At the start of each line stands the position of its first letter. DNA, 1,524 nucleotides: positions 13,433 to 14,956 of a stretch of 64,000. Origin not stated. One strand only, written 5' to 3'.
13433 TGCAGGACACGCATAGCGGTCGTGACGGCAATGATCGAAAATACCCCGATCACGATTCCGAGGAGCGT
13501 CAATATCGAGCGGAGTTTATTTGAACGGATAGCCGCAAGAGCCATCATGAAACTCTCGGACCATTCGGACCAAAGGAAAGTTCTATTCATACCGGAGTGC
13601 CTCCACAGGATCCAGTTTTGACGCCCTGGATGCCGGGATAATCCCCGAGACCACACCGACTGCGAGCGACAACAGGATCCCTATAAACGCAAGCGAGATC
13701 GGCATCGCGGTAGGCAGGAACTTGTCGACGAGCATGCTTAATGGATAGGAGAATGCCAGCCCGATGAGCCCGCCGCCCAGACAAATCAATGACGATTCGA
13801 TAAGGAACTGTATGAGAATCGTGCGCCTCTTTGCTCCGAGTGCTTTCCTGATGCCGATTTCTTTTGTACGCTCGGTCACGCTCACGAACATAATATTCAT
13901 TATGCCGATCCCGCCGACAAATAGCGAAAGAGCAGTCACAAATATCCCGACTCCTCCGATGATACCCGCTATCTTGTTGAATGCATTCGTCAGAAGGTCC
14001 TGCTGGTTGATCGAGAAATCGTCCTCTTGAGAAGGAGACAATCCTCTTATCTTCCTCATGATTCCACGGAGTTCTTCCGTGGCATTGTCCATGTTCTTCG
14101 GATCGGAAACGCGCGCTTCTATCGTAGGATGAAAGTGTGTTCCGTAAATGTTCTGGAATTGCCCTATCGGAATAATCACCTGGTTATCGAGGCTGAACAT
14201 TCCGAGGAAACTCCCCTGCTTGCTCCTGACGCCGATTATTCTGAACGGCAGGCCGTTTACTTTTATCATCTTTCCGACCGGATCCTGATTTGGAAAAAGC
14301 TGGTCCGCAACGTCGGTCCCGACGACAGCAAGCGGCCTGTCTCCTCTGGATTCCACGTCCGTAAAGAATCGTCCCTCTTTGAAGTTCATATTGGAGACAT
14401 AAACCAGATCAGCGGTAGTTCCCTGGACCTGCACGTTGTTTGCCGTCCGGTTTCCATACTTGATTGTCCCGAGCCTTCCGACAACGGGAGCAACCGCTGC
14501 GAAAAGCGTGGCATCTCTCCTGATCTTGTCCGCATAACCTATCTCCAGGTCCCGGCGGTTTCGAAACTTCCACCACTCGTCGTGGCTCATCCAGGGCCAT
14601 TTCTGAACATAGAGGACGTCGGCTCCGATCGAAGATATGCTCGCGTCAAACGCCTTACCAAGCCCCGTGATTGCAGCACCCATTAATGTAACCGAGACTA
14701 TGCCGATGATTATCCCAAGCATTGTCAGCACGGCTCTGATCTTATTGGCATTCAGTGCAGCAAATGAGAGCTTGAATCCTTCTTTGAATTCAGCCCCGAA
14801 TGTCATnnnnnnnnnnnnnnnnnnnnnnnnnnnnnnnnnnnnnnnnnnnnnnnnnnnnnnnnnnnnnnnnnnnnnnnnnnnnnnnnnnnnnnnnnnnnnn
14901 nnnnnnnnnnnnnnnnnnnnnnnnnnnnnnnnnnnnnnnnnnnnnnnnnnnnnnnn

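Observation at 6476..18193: One TolC / adaptor / ATPase chassis followed by three tandem heteropairs of MacB-type permeases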

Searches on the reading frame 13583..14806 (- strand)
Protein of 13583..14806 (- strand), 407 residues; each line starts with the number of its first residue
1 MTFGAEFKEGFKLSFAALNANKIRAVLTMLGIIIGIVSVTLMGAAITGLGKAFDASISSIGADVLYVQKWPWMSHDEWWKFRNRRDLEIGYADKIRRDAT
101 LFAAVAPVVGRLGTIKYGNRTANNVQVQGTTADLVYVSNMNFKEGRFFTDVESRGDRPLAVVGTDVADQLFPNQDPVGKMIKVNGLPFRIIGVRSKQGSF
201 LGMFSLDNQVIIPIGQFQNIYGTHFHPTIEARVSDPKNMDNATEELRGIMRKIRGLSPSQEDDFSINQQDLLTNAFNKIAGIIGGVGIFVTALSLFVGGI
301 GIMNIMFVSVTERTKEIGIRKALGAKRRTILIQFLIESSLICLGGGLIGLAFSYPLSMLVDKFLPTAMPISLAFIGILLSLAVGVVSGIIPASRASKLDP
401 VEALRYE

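Call 4: search_protein_families(library=pfam, proteins=[window:13583-14806:-])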
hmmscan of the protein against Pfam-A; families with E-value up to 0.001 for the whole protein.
window:13583-14806:- (407 aa): 2 families
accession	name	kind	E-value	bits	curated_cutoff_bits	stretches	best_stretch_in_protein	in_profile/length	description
PF12704.14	MacB_PCD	-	1.5e-45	156.5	27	1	26-248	2-206/207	MacB-like periplasmic core domain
PF02687.27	FtsX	-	1.1e-22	80.8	25.5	1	288-400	1-120/120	FtsX-like permease C-terminal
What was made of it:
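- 13583..14806 (-): Permease A1 (407 aa). MacB_PCD + FtsX (call 4).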

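Call 5: search_protein_families(library=ncbifam, proteins=[window:13583-14806:-])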
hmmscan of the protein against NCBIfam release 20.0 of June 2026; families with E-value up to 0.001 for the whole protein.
window:13583-14806:- (407 aa): 8 families
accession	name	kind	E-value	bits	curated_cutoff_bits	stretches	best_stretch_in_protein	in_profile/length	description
NF007826.0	PRK10535.1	equivalog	1.8e-63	214.9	966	1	4-405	251-646/648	macrolide ABC transporter ATP-binding protein/permease MacB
TIGR03434.1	ADOP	subfamily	1.1e-37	129.6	622.3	1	119-407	521-803/803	ADOP family duplicated permease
TIGR02212.1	lolCE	equivalog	1.2e-08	34.3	362.45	1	292-407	274-411/411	lipoprotein-releasing ABC transporter permease subunit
NF038346.1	FtsX_actino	exception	1.2e-05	24.9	250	1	267-378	164-276/308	permease-like cell division protein FtsX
NF038347.1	FtsX_Gpos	exception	2.2e-05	23.9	225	1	273-354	157-238/296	permease-like cell division protein FtsX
TIGR00439.2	FtsX_Gneg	equivalog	3.1e-05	23.3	255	1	240-362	130-245/292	permease-like cell division protein FtsX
TIGR01185.1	devC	equivalog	3.9e-05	22.8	290.35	1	279-402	253-378/380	ABC transporter permease DevC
NF008076.0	PRK10814.1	exception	0.00011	21.4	473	1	293-407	273-399/399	lipoprotein-releasing ABC transporter permease subunit LolC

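Call 8: find_encoding_contigs(protein=window:13583-14806:-, flank=10000, max_places=6)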
Protein window:13583-14806:- (407 aa): 14 contigs read that carry it; 6 places shown.
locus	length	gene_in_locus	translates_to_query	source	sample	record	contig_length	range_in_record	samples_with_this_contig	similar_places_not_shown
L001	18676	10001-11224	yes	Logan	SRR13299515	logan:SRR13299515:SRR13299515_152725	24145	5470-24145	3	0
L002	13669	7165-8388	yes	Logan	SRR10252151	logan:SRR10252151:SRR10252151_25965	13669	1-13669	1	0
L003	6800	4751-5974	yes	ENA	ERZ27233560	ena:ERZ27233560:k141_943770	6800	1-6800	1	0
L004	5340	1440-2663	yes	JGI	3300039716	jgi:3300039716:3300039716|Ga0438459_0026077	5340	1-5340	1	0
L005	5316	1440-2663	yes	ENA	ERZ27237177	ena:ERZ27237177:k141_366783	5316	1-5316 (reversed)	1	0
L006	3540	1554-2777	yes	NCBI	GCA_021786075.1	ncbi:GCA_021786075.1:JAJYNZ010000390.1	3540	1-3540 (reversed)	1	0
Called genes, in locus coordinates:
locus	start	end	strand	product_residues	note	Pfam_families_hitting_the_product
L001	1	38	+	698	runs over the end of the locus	PF00009:GTP_EFTU, PF03144:GTP_EFTU_D2, PF22042:EF-G_D2, PF14492:EFG_III, PF16658:RF3_C (faint), PF03764:EFG_IV, PF00679:EFG_C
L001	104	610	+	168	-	PF04677:CwfJ_C_1 (weak), PF11969:DcpS_C (weak), PF01230:HIT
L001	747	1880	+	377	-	PF02350:Epimerase_2, PF13579:Glyco_trans_4_4 (weak)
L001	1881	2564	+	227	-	PF00702:Hydrolase, PF12710:HAD, PF13419:HAD_2, PF13242:Hydrolase_like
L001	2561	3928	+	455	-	-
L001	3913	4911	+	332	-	PF01408:GFO_IDH_MocA, PF02629:CoA_binding (faint), PF22725:GFO_IDH_MocA_C3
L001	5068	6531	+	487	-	PF01743:PolyA_pol, PF12627:PolyA_pol_RNAbd, PF01966:HD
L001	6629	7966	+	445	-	PF02321:OEP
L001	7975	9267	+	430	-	PF25917:BSH_RND, PF25973:BSH_CzcB (weak), PF25876:HH_MFP_RND, PF25990:Beta-barrel_YknX, PF25975:CzcB_C, PF25989:YknX_C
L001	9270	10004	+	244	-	PF02463:SMC_N (faint), PF00005:ABC_tran, PF13304:AAA_21 (faint)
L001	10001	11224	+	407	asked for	PF12704:MacB_PCD, PF02687:FtsX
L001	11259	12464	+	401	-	PF12704:MacB_PCD, PF02687:FtsX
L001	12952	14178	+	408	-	PF12704:MacB_PCD, PF02687:FtsX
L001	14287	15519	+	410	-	PF12704:MacB_PCD, PF02687:FtsX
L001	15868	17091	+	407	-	PF12704:MacB_PCD, PF02687:FtsX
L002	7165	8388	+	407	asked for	PF12704:MacB_PCD, PF02687:FtsX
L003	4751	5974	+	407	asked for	PF12704:MacB_PCD, PF02687:FtsX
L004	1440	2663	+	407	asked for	PF12704:MacB_PCD, PF02687:FtsX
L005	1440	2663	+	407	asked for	PF12704:MacB_PCD, PF02687:FtsX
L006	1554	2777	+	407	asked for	PF12704:MacB_PCD, PF02687:FtsX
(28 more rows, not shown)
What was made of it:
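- Checked: Other public assemblies carry matching but truncated parts of it (call 8).
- Tried and rejected: The copies are too diverged, and the same array occurs in independent assemblies (call 8).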

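Call 9: find_homologous_proteins(query=window:13583-14806:-)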
Query window:13583-14806:- (407 aa): 7999 proteins with E <= 0.001 among 8000 candidates; the best 120 are listed.
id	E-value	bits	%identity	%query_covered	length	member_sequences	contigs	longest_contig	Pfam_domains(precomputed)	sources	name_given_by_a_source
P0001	1.2e-259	879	98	100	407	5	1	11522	PF02687.28,PF12704.15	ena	-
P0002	1.2e-236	803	88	100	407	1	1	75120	PF02687.28,PF12704.15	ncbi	-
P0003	4.4e-222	755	84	100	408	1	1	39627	PF02687.28,PF12704.15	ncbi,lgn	-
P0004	1.3e-221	754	85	100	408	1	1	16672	PF02687.28,PF12704.15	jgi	jgi:putative ABC transport system permease protein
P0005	4.9e-221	752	82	100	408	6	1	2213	PF02687.28,PF12704.15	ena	-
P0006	8.2e-221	751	83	100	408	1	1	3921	PF02687.28,PF12704.15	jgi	jgi:putative ABC transport system permease protein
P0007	2.3e-220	750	82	100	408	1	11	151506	PF02687.28,PF12704.15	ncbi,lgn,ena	-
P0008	9.3e-220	748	82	100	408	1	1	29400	PF02687.28,PF12704.15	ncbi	-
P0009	1.9e-219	747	82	100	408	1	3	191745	PF02687.28,PF12704.15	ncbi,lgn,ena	-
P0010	2.7e-219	746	84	100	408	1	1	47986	PF02687.28,PF12704.15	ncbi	-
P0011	3.7e-219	746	82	100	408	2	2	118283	PF02687.28,PF12704.15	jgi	jgi:putative ABC transport system permease protein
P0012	9.2e-219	744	82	100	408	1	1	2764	PF02687.28,PF12704.15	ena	-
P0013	3.7e-217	739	83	100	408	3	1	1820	PF02687.28,PF12704.15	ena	-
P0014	1.4e-216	737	82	100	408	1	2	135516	PF02687.28,PF12704.15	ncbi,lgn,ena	-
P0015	1.5e-216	737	82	100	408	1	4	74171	PF02687.28,PF12704.15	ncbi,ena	-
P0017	1.6e-215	734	80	100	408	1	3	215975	PF02687.28,PF12704.15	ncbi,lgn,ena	-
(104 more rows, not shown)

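Call 11: find_related_loci(query=A1, collection=genome_contigs, flank=10000)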
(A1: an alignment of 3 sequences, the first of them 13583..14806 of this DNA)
Query A1 (407 aa) in genome_contigs; peptide patterns used: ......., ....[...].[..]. (x = any residue, [..] = any of these).
599 stretches matched a pattern (row limit reached: there are more); 578 encode a relative of the query (tblastn E <= 1e-3); the best 80 are kept; 80 distinct loci.
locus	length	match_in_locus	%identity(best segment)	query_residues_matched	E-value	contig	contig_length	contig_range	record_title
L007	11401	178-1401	83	1-407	0e+0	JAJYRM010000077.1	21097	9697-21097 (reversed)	MAG: Bacteroidetes bacterium isolate DX1.bin11 NODE_3710_length_21097_cov_4.510539, whole genome shotgun sequence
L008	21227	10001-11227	79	1-407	0e+0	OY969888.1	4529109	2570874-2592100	MAG: uncultured Bacteroidetes bacterium isolate MFD03726.bin.c.9 genome assembly, chromosome: 1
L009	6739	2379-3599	82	1-407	0e+0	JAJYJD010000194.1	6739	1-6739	MAG: Bacteroidetes bacterium isolate DBS2-1.bin144 NODE_22870_length_6739_cov_2.009982, whole genome shotgun sequence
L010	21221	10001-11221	69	1-407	0e+0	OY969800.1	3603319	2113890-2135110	MAG: uncultured Bacteroidetes bacterium isolate MFD01476.bin.1.32 genome assembly, chromosome: 1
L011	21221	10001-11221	56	1-407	4e-153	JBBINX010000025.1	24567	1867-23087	MAG: Ignavibacteriales bacterium isolate PGF172224_bin_266 NODE_937_length_24567_cov_5.342077, whole genome shotgun sequ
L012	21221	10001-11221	55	1-407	5e-151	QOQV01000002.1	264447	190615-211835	MAG: Ignavibacteriae bacterium isolate BY39 NODE_42, whole genome shotgun sequence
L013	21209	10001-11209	57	6-407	4e-151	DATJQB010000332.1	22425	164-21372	MAG TPA_asm: Bacteroidota bacterium isolate SMAG_U14929 k141_517816, whole genome shotgun sequence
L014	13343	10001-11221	55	1-407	2e-150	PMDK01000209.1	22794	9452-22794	MAG: Ignavibacteriae bacterium isolate fen_1286 73.20120700_E2X.266_contig_85623, whole genome shotgun sequence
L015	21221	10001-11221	55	1-407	3e-150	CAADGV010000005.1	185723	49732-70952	uncultured Chlorobi bacterium isolate CHB1.fa.gz genome assembly, contig: k127_501328, whole genome shotgun sequence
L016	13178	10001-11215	56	3-407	3e-150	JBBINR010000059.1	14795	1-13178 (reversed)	MAG: Ignavibacteriales bacterium isolate PGS172224_bin_260 NODE_2024_length_14795_cov_1.27761, whole genome shotgun sequ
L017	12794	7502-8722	56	1-407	9e-150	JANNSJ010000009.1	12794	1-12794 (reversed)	MAG: Bacteroidota bacterium isolate SOY_31_metabat_225 SOY_31_k141_965528, whole genome shotgun sequence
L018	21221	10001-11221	54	1-407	8e-149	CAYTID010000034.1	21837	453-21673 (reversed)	MAG TPA_asm: uncultured Ignavibacteriaceae bacterium isolate SRP257756_co1_95 genome assembly, contig: NODE_1868_length_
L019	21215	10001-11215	57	3-407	8e-149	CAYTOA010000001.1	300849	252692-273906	MAG TPA_asm: uncultured Chitinophagaceae bacterium isolate binchicken_co241_368 genome assembly, contig: NODE_11_length_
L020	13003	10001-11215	56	5-407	4e-148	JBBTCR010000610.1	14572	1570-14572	MAG: Bacteroidota bacterium isolate H43-bin226_1 H43_bin226_1_000000000610, whole genome shotgun sequence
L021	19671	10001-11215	55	3-407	2e-148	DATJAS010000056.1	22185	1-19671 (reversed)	MAG TPA_asm: Bacteroidota bacterium isolate SMAG_U15333 k141_4952221, whole genome shotgun sequence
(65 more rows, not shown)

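Call 18: find_encoding_contigs(protein=P0002, flank=10000, max_places=1)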
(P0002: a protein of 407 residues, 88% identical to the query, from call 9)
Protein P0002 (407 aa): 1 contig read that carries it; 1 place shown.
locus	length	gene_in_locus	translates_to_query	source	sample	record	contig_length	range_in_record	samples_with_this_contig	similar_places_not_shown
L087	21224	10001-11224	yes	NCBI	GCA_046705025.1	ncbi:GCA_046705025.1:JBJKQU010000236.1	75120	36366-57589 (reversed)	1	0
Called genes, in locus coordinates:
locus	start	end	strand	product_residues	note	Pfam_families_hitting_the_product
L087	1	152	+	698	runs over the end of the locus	PF00009:GTP_EFTU, PF03144:GTP_EFTU_D2, PF22042:EF-G_D2, PF14492:EFG_III, PF03764:EFG_IV, PF00679:EFG_C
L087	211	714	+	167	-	PF04677:CwfJ_C_1 (weak), PF01230:HIT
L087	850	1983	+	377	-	PF02350:Epimerase_2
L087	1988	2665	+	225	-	PF00702:Hydrolase, PF12710:HAD, PF13419:HAD_2, PF13242:Hydrolase_like (weak)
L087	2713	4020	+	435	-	-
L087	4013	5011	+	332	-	PF01408:GFO_IDH_MocA, PF22725:GFO_IDH_MocA_C3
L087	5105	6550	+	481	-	PF01743:PolyA_pol, PF12627:PolyA_pol_RNAbd, PF01966:HD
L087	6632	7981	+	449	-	PF02321:OEP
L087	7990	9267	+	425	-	PF25919:BSH_CusB (faint), PF25917:BSH_RND, PF25973:BSH_CzcB (weak), PF25984:BSH_YknX (weak), PF25876:HH_MFP_RND, PF25990:Beta-barrel_YknX, PF25975:CzcB_C, PF25989:YknX_C, +1 more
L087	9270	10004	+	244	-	PF02463:SMC_N (faint), PF00005:ABC_tran, PF13304:AAA_21 (faint)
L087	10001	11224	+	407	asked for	PF12704:MacB_PCD, PF02687:FtsX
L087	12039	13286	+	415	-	PF12704:MacB_PCD, PF02687:FtsX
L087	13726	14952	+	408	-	PF12704:MacB_PCD, PF02687:FtsX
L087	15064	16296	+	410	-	PF12704:MacB_PCD, PF02687:FtsX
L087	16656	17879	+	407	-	PF12704:MacB_PCD, PF02687:FtsX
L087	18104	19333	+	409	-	PF12704:MacB_PCD, PF02687:FtsX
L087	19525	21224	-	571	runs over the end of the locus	PF27054:Beta_methylindole_red_C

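Call 19: find_encoding_contigs(protein=P0011, flank=10000, max_places=1)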
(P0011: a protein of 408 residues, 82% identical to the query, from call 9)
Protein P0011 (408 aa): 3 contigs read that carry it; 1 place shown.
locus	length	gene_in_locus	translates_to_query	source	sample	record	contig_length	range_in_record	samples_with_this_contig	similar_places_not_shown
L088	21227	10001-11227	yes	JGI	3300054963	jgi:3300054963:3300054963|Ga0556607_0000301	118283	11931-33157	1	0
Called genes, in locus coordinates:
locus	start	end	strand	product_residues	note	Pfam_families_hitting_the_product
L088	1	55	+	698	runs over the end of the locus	PF00009:GTP_EFTU, PF03144:GTP_EFTU_D2, PF22042:EF-G_D2, PF14492:EFG_III, PF03764:EFG_IV, PF00679:EFG_C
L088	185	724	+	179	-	PF01230:HIT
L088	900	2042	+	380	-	PF02350:Epimerase_2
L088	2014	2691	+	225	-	PF00702:Hydrolase, PF12710:HAD, PF13419:HAD_2, PF13242:Hydrolase_like (weak)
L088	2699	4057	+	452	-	-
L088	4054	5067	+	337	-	PF01408:GFO_IDH_MocA, PF02826:2-Hacid_dh_C (faint), PF22725:GFO_IDH_MocA_C3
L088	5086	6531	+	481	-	PF01743:PolyA_pol, PF12627:PolyA_pol_RNAbd, PF01966:HD, PF13735:tRNA_NucTran2_2 (weak)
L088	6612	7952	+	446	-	PF02321:OEP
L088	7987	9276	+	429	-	PF25917:BSH_RND, PF25973:BSH_CzcB (weak), PF25881:HH_YBHG (weak), PF25876:HH_MFP_RND (weak), PF25990:Beta-barrel_YknX, PF25967:RND-MFP_C (weak), PF25989:YknX_C, PF25975:CzcB_C, +2 more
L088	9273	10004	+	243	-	PF02463:SMC_N (faint), PF00005:ABC_tran, PF13304:AAA_21 (faint)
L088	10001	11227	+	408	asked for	PF12704:MacB_PCD, PF02687:FtsX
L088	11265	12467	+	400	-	PF12704:MacB_PCD, PF02687:FtsX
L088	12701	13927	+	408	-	PF12704:MacB_PCD, PF02687:FtsX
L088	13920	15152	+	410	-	PF12704:MacB_PCD, PF02687:FtsX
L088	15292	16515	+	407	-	PF12704:MacB_PCD, PF02687:FtsX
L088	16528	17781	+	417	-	PF12704:MacB_PCD, PF02687:FtsX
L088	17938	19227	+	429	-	-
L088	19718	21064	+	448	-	-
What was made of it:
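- Three pairs conserved in other genomes: L087 and L088 carry them in the same synteny (calls 18, 19). The gaps are much shorter in L088 (call 19).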

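Call 20: find_encoding_contigs(protein=P0017, flank=10000, max_places=1)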
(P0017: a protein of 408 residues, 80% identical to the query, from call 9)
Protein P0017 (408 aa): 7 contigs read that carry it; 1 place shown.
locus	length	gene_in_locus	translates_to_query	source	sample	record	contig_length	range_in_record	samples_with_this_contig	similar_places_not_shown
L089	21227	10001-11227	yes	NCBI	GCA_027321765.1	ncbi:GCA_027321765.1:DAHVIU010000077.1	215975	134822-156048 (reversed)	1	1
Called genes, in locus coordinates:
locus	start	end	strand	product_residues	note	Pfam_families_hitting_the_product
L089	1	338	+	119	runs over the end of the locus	PF06999:Suc_Fer-like (weak)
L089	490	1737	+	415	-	PF00079:Serpin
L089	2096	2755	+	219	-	PF00702:Hydrolase, PF12710:HAD (weak), PF13419:HAD_2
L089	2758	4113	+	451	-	-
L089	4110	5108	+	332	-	PF01408:GFO_IDH_MocA, PF02826:2-Hacid_dh_C (faint), PF22725:GFO_IDH_MocA_C3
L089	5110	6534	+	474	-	PF01743:PolyA_pol, PF12627:PolyA_pol_RNAbd, PF01966:HD, PF13735:tRNA_NucTran2_2 (weak)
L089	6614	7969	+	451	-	PF02321:OEP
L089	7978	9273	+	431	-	PF25919:BSH_CusB (faint), PF25917:BSH_RND, PF25973:BSH_CzcB (weak), PF25881:HH_YBHG (weak), PF25990:Beta-barrel_YknX, PF25989:YknX_C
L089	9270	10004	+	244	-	PF00005:ABC_tran, PF02463:SMC_N (faint), PF13304:AAA_21 (faint)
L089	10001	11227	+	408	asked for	PF12704:MacB_PCD, PF02687:FtsX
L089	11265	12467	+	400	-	PF12704:MacB_PCD, PF02687:FtsX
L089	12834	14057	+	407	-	PF12704:MacB_PCD, PF02687:FtsX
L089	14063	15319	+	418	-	PF12704:MacB_PCD, PF02687:FtsX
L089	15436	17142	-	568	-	PF27054:Beta_methylindole_red_C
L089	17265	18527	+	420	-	PF03349:Toluene_X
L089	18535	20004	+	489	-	PF00657:Lipase_GDSL, PF13472:Lipase_GDSL_2 (faint)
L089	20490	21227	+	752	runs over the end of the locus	PF18072:FGAR-AT_linker, PF00586:AIRS, PF02769:AIRS_C, PF00586:AIRS, PF02769:AIRS_C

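Call 21: find_encoding_contigs(protein=P0009, flank=10000, max_places=1)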
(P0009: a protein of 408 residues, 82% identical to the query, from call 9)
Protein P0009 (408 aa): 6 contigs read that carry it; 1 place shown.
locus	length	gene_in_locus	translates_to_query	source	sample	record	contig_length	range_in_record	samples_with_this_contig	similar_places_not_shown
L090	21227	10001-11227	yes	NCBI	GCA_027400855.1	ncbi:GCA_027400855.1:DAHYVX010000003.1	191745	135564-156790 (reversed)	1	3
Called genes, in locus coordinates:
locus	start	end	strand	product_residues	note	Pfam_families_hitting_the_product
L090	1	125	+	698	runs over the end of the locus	PF00009:GTP_EFTU, PF03144:GTP_EFTU_D2, PF22042:EF-G_D2, PF14492:EFG_III, PF16658:RF3_C (weak), PF03764:EFG_IV, PF00679:EFG_C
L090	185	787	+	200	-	PF11969:DcpS_C (faint), PF01230:HIT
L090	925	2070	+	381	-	PF02350:Epimerase_2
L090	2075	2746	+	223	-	PF00702:Hydrolase, PF12710:HAD, PF13419:HAD_2, PF13242:Hydrolase_like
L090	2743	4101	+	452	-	-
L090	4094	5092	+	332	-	PF01408:GFO_IDH_MocA, PF02826:2-Hacid_dh_C (weak), PF03446:NAD_binding_2 (weak), PF03807:F420_oxidored (weak), PF07991:KARI_N (weak), PF22725:GFO_IDH_MocA_C3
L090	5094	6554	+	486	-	PF01743:PolyA_pol, PF12627:PolyA_pol_RNAbd, PF01966:HD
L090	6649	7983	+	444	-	PF02321:OEP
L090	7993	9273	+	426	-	PF25919:BSH_CusB (faint), PF25917:BSH_RND, PF25973:BSH_CzcB, PF25990:Beta-barrel_YknX, PF25975:CzcB_C (weak), PF25989:YknX_C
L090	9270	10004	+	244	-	PF02463:SMC_N (faint), PF00005:ABC_tran, PF13304:AAA_21 (faint)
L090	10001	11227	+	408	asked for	PF12704:MacB_PCD, PF02687:FtsX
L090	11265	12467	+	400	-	PF12704:MacB_PCD, PF02687:FtsX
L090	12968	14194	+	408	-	PF12704:MacB_PCD, PF02687:FtsX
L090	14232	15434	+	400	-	PF12704:MacB_PCD, PF02687:FtsX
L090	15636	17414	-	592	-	PF27054:Beta_methylindole_red_C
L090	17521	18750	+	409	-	PF03349:Toluene_X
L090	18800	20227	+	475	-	PF00657:Lipase_GDSL, PF13472:Lipase_GDSL_2 (faint)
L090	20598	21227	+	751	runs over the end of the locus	PF18072:FGAR-AT_linker, PF00586:AIRS, PF02769:AIRS_C, PF00586:AIRS, PF02769:AIRS_C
